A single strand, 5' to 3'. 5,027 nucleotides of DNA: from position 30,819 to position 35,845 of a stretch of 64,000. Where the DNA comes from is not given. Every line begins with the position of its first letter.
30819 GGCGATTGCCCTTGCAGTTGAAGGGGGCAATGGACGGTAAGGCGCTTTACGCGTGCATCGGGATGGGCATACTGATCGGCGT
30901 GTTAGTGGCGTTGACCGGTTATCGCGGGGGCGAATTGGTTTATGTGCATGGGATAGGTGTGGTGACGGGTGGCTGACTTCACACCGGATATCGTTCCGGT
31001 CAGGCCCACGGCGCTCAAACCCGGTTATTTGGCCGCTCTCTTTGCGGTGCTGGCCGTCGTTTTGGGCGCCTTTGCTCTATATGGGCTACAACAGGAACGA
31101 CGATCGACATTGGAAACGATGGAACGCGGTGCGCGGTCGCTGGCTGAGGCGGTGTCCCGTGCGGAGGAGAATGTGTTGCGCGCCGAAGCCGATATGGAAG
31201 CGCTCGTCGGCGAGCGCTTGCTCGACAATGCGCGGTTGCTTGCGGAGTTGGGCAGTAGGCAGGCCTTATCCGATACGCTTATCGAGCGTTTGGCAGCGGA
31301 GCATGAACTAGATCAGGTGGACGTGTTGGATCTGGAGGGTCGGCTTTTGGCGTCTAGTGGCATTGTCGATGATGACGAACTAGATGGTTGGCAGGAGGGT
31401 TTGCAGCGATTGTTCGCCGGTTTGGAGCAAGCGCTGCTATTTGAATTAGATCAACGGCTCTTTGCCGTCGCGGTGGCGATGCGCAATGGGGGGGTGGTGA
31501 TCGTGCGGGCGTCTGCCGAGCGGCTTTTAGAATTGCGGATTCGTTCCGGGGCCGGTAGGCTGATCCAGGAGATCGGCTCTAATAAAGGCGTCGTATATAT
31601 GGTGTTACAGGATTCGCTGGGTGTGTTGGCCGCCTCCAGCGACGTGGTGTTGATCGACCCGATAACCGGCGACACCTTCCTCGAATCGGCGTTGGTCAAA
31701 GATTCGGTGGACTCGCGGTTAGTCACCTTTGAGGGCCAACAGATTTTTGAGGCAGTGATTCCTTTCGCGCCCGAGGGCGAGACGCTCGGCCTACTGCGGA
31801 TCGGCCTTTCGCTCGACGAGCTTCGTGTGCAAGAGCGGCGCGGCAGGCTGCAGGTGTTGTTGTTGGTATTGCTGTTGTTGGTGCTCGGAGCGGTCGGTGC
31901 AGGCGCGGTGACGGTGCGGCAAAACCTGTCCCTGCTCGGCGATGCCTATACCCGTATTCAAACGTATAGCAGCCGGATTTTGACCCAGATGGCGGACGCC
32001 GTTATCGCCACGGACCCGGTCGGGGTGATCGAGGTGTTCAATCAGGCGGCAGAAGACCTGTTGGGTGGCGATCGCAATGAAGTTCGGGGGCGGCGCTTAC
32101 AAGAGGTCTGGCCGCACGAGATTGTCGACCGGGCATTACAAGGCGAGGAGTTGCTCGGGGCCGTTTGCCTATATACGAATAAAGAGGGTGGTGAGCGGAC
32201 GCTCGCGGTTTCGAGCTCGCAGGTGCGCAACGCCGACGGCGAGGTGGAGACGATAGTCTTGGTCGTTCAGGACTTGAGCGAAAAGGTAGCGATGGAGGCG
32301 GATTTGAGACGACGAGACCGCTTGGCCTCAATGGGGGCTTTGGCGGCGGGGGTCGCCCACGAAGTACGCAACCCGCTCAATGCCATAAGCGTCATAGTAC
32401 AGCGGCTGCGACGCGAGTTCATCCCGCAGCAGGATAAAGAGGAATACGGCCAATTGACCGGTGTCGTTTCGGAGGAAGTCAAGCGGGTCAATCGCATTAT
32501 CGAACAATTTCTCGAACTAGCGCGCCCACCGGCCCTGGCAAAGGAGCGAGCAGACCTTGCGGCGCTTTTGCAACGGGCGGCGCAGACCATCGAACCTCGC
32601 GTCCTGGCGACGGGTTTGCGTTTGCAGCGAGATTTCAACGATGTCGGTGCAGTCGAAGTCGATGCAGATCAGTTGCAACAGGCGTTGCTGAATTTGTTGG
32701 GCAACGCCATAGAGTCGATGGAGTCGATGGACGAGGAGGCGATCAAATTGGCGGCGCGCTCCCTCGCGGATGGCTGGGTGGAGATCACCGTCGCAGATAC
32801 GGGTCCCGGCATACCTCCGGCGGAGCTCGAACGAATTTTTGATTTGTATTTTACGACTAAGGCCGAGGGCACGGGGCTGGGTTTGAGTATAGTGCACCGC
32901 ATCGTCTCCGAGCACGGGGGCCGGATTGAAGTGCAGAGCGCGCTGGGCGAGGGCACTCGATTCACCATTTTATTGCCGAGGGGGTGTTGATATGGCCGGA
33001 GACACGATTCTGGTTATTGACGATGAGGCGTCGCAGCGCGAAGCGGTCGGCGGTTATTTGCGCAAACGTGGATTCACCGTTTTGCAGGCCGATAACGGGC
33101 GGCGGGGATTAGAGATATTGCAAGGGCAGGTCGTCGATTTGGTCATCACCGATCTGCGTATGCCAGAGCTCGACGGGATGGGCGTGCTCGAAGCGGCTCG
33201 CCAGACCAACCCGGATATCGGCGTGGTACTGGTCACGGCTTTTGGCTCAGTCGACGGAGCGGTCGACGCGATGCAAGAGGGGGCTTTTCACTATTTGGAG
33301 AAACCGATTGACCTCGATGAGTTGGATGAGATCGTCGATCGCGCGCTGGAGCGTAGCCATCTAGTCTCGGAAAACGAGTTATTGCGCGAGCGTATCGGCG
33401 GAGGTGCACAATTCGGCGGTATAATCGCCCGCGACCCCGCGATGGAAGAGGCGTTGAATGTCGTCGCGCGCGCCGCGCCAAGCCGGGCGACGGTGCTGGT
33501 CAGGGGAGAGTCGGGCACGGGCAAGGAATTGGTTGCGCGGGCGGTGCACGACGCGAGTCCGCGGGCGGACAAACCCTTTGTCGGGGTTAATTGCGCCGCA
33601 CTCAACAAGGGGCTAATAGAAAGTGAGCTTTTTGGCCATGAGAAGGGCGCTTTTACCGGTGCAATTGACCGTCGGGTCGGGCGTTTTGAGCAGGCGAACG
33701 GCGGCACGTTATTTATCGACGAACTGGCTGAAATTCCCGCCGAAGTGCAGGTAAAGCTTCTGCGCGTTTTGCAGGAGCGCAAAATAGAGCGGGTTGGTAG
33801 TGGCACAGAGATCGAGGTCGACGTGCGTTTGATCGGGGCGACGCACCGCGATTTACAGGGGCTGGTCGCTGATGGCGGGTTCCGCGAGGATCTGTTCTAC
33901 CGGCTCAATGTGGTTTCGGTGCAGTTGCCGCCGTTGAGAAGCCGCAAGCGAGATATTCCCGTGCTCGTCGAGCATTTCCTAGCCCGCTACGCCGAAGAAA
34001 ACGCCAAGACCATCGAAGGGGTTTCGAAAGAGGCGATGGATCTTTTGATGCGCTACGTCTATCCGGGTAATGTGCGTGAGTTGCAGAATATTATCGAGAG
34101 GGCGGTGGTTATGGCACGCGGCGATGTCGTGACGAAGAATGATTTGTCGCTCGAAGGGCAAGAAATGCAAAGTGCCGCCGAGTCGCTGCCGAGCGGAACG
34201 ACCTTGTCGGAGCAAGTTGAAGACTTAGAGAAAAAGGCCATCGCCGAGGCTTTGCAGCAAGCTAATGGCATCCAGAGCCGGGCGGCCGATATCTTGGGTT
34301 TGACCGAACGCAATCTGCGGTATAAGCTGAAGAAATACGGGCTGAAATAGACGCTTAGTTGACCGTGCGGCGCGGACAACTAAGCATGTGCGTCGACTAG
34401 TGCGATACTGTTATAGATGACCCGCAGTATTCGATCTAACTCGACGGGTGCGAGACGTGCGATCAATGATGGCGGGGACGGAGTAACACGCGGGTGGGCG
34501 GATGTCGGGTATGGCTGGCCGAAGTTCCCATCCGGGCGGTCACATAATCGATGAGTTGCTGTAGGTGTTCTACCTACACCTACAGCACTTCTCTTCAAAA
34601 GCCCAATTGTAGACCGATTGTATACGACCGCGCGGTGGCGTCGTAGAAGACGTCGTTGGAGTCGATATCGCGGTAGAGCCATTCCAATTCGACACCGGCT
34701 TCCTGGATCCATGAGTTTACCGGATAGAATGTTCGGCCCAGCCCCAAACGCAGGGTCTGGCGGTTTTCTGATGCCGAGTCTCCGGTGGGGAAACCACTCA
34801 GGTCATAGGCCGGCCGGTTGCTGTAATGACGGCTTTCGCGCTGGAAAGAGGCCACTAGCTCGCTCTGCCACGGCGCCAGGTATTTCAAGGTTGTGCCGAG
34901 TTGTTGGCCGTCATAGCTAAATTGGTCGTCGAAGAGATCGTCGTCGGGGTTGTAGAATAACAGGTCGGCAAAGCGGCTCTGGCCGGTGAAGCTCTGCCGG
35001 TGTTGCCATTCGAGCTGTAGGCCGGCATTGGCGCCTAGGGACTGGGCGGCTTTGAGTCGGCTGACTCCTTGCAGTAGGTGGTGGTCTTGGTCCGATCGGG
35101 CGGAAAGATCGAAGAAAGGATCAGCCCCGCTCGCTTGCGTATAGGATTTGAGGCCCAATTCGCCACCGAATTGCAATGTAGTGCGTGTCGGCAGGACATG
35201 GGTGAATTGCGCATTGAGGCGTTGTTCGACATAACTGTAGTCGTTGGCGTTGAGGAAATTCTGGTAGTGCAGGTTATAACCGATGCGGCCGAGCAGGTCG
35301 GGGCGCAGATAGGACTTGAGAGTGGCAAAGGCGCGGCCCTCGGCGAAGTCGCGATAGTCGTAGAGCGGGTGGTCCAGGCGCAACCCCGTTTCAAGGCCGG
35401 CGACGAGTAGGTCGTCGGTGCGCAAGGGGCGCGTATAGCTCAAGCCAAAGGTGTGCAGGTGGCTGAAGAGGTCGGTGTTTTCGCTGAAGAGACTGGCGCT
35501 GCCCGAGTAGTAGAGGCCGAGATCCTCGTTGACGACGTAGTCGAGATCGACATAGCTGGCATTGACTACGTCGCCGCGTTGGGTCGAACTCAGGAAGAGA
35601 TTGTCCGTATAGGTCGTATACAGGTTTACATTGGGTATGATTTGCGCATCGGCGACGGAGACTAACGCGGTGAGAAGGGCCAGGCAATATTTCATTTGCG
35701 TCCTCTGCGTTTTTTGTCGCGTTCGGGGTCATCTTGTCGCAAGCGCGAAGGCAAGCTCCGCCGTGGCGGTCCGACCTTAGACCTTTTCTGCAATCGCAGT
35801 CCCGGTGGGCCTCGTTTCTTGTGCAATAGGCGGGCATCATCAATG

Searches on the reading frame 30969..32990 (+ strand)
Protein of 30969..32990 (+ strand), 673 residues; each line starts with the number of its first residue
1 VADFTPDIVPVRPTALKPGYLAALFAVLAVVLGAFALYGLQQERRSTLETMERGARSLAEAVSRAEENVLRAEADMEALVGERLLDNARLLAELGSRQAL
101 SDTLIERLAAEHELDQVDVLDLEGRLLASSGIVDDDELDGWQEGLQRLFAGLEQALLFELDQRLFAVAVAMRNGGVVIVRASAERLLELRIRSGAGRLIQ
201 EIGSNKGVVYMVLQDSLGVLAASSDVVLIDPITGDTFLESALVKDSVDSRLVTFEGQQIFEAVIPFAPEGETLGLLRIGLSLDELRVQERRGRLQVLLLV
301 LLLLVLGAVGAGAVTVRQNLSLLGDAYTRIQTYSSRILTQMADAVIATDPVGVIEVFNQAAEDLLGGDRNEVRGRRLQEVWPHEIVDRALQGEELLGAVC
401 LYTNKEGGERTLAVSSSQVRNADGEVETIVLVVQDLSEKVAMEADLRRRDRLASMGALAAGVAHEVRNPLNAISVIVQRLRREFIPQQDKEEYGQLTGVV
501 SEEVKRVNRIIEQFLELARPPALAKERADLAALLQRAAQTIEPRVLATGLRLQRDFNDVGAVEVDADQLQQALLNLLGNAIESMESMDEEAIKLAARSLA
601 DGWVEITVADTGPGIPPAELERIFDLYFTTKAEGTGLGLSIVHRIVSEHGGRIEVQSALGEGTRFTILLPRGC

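Call 66: search_protein_families(library=pfam, proteins=[window:30969-32990:+], max_evalue=0.01)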
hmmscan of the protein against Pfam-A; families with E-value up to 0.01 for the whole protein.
window:30969-32990:+ (673 aa): 10 families
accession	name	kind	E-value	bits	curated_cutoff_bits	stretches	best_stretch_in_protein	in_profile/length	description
PF02518.31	HATPase_c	-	8.4e-30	103.9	26.4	1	565-671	2-109/111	Histidine kinase-, DNA gyrase B-, and HSP90-like ATPase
PF00512.31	HisKA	-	2.4e-15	56.8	26.9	1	455-520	2-63/66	His Kinase A (phospho-acceptor) domain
PF08448.16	PAS_4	-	2.1e-12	47.7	23.1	1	338-440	1-109/110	PAS fold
PF00989.32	PAS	-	3.1e-10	40.5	22.6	1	335-435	4-112/113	PAS fold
PF13426.13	PAS_9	-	2.7e-08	34.5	27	1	344-438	3-103/103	PAS domain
PF14501.12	HATPase_c_5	-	8.5e-06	26.1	22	1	569-657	6-90/102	GHKL domain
PF17203.10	sCache_3_2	-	1.5e-05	25.5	28.4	1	189-285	34-131/140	Single cache domain 3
PF13581.12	HATPase_c_2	-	5.1e-05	23.7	27.4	1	559-649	22-112/127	Histidine kinase-like ATPase domain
PF24820.1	Diguanyl_cycl_sensor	-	0.0038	17.6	28.1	0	338-379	2-43/109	Diguanylate cyclase-like sensor domain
PF13188.13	PAS_8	-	0.0063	16.8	21.8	0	336-382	5-52/65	PAS domain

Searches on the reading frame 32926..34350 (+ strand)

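Call 66: search_protein_families(library=pfam, proteins=[window:32926-34350:+], max_evalue=0.01)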
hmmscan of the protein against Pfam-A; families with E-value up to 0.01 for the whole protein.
window:32926-34350:+ (474 aa): 11 families
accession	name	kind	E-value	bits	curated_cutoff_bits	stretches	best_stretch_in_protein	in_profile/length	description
PF00158.32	Sigma54_activat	-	2e-70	236.3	20.2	1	166-332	1-167/168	Sigma-54 interaction domain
PF25601.1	AAA_lid_14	-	3.2e-28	97.8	27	1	338-418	1-81/87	AAA+ ATPase lid domain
PF00072.30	Response_reg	-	1.9e-27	96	30.2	1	28-137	1-110/111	Response regulator receiver domain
PF14532.12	Sigma54_activ_2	-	2.1e-18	67.3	25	1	172-337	6-138/138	Sigma-54 interaction domain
PF02954.25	HTH_8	-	1.3e-13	50.9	22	1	431-471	2-42/42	Bacterial regulatory protein, Fis family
PF07728.20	AAA_5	-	9.4e-08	32.6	22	1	190-308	2-123/139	AAA domain (dynein-related subfamily)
PF00004.35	AAA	-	4.9e-05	24.2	21.2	1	190-308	1-110/131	ATPase family associated with various cellular activities (AAA)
PF01078.27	Mg_chelatase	-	0.00042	20.2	20.3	0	248-304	96-154/207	Magnesium chelatase, subunit ChlI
PF18024.7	HTH_50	-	0.002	18.2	27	1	425-473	2-49/50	Helix-turn-helix domain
PF13191.12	AAA_16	-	0.0026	18.7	32.6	0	169-226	5-63/167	AAA ATPase domain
PF07724.20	AAA_2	-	0.008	16.7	27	0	188-288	4-105/166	AAA domain (Cdc48 subfamily)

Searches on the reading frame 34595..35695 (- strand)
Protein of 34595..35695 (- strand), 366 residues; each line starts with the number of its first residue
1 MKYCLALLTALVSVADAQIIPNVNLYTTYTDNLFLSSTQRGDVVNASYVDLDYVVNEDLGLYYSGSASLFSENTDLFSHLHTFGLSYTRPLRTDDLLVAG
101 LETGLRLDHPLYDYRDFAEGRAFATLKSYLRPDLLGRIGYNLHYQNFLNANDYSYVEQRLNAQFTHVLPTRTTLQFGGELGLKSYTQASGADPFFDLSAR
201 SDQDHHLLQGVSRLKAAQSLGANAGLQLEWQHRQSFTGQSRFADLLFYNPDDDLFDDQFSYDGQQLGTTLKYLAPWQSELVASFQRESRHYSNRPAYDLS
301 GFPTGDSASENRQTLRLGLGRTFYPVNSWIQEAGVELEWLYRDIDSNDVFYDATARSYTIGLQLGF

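Call 75: search_protein_families(library=pfam, proteins=[window:34595-35695:-], max_evalue=0.0001)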
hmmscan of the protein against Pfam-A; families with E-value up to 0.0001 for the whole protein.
window:34595-35695:- (366 aa): 0 families
